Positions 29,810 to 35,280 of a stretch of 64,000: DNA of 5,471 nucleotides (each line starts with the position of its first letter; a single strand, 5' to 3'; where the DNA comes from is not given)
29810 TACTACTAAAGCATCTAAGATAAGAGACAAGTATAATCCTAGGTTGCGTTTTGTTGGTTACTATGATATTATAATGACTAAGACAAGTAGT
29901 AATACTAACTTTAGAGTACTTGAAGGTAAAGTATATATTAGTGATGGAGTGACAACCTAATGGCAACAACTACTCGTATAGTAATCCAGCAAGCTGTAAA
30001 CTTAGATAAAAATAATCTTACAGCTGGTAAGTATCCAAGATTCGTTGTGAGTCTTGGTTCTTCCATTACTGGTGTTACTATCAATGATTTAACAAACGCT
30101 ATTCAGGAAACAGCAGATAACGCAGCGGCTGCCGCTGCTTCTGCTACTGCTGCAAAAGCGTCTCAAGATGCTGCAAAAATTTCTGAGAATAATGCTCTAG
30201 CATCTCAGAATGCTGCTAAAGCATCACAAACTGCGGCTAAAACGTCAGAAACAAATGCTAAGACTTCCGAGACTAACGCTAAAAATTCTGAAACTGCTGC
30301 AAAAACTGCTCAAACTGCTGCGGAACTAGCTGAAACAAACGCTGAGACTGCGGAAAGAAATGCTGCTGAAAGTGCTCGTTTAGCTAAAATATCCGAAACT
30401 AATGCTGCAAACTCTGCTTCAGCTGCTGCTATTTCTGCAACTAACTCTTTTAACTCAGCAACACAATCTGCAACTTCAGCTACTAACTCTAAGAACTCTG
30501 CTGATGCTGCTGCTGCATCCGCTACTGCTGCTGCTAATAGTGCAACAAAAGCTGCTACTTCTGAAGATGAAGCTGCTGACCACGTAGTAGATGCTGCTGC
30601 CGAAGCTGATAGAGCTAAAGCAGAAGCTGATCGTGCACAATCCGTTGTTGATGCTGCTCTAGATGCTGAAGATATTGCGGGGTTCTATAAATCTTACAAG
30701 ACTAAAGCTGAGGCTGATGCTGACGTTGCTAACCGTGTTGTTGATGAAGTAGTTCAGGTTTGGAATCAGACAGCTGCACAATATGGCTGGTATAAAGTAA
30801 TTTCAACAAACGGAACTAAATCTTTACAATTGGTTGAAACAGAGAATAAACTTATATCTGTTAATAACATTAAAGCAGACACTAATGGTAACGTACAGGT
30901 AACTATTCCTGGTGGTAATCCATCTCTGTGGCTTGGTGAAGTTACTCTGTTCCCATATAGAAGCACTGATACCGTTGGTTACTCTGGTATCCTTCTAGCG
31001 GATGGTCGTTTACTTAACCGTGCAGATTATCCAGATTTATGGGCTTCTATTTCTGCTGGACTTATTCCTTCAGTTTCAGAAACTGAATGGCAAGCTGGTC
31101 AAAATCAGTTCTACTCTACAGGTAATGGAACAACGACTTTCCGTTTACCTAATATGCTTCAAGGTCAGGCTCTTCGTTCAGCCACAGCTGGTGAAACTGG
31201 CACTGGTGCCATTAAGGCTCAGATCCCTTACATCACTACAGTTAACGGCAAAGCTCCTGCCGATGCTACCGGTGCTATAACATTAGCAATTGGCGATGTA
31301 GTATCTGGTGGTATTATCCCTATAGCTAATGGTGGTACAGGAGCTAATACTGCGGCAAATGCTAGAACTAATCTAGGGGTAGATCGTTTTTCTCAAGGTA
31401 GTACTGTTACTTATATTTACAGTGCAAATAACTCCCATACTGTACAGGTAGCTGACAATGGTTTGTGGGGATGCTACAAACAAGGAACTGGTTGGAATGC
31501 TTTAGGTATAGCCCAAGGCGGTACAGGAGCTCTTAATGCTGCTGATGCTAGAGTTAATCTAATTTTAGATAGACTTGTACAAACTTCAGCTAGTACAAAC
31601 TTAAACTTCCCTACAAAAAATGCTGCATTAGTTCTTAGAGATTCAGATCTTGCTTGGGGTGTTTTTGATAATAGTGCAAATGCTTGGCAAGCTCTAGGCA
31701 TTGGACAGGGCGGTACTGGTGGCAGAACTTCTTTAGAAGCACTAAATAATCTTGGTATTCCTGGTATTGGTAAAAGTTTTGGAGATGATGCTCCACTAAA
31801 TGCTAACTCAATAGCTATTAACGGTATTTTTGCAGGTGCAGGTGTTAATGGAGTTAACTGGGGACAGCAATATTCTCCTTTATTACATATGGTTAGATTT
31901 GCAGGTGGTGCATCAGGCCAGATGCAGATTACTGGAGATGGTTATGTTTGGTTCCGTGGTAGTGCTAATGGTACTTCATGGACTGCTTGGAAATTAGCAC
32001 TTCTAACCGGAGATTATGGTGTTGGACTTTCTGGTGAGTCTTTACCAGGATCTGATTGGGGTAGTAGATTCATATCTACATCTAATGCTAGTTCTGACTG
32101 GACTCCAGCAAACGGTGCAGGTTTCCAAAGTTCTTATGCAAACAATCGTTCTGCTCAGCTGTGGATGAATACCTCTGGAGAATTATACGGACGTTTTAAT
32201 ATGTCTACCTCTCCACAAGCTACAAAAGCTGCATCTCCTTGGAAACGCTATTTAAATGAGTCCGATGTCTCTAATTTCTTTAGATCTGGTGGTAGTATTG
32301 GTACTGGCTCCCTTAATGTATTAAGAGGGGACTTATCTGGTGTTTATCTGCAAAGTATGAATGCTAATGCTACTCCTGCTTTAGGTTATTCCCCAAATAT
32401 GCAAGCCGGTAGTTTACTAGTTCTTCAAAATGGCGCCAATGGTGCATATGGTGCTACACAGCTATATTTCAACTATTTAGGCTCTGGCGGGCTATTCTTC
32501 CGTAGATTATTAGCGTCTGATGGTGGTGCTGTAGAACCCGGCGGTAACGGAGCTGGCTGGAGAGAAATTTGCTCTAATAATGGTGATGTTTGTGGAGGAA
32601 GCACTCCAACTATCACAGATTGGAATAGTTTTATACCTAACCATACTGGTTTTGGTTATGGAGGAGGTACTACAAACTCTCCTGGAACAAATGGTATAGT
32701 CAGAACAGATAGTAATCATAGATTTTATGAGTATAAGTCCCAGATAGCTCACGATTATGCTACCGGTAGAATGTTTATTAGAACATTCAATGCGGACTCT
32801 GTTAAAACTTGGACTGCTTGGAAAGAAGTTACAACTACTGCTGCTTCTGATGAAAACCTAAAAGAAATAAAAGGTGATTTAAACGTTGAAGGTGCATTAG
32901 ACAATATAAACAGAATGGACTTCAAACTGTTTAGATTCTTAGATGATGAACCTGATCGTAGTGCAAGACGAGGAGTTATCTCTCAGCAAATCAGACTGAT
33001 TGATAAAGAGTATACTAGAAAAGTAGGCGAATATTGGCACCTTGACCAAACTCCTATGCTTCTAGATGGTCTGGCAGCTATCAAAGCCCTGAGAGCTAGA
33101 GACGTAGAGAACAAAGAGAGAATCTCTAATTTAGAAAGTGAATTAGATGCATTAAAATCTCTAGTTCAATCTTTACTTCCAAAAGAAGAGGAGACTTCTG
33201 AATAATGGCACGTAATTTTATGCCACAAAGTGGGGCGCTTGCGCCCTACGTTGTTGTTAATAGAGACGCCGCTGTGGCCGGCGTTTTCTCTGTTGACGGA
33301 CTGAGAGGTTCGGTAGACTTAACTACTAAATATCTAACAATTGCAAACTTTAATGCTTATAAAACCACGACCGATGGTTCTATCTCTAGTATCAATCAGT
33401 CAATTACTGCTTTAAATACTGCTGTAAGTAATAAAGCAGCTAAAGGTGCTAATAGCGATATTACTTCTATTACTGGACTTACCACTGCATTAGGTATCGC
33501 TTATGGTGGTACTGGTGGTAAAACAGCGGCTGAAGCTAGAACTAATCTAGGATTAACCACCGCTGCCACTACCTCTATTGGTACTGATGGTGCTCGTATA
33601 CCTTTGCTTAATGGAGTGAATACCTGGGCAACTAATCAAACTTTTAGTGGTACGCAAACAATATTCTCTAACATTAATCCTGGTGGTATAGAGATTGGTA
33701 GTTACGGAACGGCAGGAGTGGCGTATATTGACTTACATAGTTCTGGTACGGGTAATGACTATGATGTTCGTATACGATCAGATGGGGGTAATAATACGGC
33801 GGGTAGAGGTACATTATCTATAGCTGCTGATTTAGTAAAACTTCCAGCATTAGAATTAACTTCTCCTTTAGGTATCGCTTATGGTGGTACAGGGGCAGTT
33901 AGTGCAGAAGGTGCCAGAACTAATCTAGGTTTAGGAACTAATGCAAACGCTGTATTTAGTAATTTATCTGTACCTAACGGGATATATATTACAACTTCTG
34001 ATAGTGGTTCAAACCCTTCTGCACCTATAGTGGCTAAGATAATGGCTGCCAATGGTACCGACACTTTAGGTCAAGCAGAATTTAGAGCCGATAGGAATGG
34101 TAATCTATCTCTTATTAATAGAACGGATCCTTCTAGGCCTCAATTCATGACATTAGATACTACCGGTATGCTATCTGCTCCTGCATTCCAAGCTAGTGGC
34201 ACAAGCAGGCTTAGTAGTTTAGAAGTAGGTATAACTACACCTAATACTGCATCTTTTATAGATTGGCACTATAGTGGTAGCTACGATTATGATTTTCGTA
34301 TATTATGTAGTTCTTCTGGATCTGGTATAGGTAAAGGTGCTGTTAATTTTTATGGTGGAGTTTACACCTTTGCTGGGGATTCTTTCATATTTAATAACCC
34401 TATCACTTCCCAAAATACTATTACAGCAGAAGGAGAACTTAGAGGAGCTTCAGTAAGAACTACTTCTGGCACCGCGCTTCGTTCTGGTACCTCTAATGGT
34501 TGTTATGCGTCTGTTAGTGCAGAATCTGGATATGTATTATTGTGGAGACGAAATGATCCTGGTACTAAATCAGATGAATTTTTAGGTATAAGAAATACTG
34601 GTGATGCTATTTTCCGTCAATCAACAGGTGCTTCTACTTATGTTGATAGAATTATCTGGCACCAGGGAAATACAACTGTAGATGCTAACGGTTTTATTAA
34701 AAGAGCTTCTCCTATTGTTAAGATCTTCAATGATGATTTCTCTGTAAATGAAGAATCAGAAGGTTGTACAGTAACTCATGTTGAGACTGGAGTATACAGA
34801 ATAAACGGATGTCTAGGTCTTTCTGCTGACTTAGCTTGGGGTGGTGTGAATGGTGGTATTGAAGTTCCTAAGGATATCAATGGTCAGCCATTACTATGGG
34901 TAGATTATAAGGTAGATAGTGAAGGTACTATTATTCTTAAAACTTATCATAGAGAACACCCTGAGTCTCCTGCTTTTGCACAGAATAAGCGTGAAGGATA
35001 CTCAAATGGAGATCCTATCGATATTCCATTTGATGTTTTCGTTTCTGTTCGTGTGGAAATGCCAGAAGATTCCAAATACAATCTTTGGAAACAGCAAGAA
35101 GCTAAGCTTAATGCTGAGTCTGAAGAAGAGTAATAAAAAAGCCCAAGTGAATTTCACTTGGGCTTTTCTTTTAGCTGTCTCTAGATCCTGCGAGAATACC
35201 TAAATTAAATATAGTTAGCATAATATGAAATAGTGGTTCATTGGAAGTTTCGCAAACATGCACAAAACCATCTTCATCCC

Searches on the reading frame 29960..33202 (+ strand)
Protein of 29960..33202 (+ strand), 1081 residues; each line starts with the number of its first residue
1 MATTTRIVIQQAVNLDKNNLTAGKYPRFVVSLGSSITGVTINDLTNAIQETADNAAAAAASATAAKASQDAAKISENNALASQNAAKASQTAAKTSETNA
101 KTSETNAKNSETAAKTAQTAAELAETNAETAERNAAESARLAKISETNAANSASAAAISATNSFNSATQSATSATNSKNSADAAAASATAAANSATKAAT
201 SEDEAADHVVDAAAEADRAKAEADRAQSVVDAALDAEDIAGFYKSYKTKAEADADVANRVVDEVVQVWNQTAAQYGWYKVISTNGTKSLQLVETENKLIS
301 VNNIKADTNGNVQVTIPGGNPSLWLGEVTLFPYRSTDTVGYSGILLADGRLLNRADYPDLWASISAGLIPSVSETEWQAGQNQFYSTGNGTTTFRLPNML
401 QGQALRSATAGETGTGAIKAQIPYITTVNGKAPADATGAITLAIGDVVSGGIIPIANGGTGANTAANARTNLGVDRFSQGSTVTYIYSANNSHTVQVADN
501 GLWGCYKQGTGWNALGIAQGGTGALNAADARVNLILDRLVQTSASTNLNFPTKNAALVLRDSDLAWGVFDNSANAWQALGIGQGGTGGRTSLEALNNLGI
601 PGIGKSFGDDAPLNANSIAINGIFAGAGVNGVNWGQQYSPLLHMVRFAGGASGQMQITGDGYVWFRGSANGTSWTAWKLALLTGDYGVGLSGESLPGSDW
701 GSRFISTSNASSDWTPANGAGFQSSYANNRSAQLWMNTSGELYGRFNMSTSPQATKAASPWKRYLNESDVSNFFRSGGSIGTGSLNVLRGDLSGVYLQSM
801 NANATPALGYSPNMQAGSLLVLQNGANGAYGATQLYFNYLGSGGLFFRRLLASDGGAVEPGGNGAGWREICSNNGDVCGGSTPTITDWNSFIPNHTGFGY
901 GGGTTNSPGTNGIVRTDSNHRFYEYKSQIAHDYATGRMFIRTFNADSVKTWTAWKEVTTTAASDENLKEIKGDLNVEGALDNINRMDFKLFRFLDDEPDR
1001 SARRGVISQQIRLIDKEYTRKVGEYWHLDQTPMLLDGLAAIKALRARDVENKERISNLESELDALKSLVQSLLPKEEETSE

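Call 57: search_protein_families(library=phrogs, proteins=[window:29960-33202:+], max_evalue=0.001)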
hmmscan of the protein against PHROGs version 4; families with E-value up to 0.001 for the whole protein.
window:29960-33202:+ (1081 aa): 30 families (the best 25 are shown)
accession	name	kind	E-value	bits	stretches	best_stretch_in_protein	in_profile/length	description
phrog_5481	-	tail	5e-119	400.4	6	192-443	218-452/1043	tail fiber protein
phrog_10305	-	tail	7e-115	386.8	3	174-443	187-462/1005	tail fiber protein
phrog_6578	-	tail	2.3e-62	212.2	5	894-1077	1008-1202/1210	tail fiber protein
phrog_1980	-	tail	4.9e-30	106.2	1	815-1070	256-445/449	tail fiber protein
phrog_24369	-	tail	3.5e-28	98.8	2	4-184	3-190/1396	tail fiber protein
phrog_6921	-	tail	7.6e-26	92.1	2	343-398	249-304/738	tail fiber protein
phrog_1419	-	tail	2.9e-23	83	1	43-237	147-348/793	tail protein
phrog_12321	-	tail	3.8e-23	82.6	2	451-535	283-368/695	tail fiber protein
phrog_22285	-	tail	1.5e-20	74.3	1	1-156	2-147/802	tail fiber protein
phrog_3279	-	tail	9.3e-18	65.9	1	48-298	117-365/396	tail fiber protein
phrog_4849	-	tail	1.2e-14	54.8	1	338-419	562-641/788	tail protein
phrog_24159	-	tail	2.3e-14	53.6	1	41-224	116-298/972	tail fiber protein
phrog_14572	-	tail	3.2e-14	53.8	1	450-518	61-132/484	tail fiber protein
phrog_745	-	unknown function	4.3e-13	48.7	1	52-250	138-336/1452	-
phrog_35823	-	unknown function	4.6e-10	39.2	1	50-131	150-231/1152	-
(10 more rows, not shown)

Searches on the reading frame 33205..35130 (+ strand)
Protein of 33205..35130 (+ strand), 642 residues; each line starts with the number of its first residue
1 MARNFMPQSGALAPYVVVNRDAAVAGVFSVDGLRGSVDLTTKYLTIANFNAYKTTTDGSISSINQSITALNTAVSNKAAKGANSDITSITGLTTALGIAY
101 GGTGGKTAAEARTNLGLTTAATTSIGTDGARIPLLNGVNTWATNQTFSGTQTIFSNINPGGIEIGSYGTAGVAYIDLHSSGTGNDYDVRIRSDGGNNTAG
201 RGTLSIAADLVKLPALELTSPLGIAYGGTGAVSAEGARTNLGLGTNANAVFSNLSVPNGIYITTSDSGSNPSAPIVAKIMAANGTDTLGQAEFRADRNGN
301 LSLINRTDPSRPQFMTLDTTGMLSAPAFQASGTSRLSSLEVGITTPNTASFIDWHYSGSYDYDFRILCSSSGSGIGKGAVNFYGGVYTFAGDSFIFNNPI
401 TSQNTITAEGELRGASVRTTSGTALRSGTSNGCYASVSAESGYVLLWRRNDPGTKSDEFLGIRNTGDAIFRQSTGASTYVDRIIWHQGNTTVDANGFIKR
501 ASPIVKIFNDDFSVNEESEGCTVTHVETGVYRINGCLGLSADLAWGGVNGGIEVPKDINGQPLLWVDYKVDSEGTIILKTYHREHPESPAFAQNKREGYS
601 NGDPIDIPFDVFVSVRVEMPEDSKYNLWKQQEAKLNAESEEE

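Call 57: search_protein_families(library=phrogs, proteins=[window:33205-35130:+], max_evalue=0.001)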
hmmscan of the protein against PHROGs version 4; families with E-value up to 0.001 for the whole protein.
window:33205-35130:+ (642 aa): 17 families
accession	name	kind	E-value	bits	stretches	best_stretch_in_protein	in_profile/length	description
phrog_1591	-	tail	2.8e-95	321.5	2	137-641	100-467/484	tail fiber protein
phrog_22285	-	tail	8e-60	204.2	1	484-634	624-776/802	tail fiber protein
phrog_20129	-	unknown function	1.1e-56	193.6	1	460-635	715-886/895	-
phrog_20001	-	tail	2e-53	182.9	1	478-635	450-606/614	tail fiber protein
phrog_10305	-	tail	1.4e-39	137.4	2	453-621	830-1004/1005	tail fiber protein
phrog_12321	-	tail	8.8e-39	134.3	1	1-118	1-125/695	tail fiber protein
phrog_1836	-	tail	9e-39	135.1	1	285-626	83-327/366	tail fiber protein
phrog_6921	-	tail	3.5e-18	66.7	1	1-133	1-81/738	tail fiber protein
phrog_23469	-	unknown function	8.6e-18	65.1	1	465-621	487-647/673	-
phrog_37013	-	tail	1.7e-15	57.2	2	77-153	261-337/777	tail fiber protein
phrog_25788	-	tail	1.4e-10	41.4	1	93-213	330-439/603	tail fiber protein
phrog_11393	-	tail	1.8e-08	34.5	1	35-212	230-396/538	tail fiber protein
phrog_35687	-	unknown function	1.3e-07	31.3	1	63-124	260-322/653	-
phrog_10316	-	tail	1.9e-06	26.6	1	76-130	398-447/1471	tail fiber protein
phrog_5481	-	tail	2e-06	27.6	1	219-390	553-723/1043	tail fiber protein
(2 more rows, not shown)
